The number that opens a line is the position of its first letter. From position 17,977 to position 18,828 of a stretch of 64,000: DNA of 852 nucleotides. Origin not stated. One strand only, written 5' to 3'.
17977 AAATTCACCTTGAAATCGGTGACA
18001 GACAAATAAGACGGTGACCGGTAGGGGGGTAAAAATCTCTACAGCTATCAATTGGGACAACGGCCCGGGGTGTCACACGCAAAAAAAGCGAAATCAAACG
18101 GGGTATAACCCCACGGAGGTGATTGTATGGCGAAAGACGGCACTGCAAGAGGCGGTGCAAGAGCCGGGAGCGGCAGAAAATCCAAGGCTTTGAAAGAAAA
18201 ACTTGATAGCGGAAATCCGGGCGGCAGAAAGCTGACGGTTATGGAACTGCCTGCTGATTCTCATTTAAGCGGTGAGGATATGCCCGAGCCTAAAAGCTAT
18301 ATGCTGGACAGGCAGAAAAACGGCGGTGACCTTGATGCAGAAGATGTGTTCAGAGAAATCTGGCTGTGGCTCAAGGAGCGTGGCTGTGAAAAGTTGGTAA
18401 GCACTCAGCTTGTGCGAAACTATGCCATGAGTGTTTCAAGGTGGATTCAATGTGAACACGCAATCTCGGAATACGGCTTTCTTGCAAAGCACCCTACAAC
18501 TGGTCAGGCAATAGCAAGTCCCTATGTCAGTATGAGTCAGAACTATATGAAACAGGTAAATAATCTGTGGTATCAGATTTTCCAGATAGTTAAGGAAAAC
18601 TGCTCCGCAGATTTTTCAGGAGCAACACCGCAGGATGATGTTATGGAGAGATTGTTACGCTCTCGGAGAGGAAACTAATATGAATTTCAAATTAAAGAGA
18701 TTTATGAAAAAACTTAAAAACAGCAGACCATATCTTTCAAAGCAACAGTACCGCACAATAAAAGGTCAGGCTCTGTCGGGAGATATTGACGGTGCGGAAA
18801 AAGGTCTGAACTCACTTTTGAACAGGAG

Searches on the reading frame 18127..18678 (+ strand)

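Call 9: search_protein_families(library=phrogs, proteins=[window:18127-18678:+], max_evalue=0.001)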
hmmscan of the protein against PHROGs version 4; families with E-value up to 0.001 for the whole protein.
window:18127-18678:+ (183 aa): 1 family
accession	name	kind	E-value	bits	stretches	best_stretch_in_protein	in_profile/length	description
phrog_83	-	head and packaging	1.3e-35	124.1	1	1-182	28-204/246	terminase small subunit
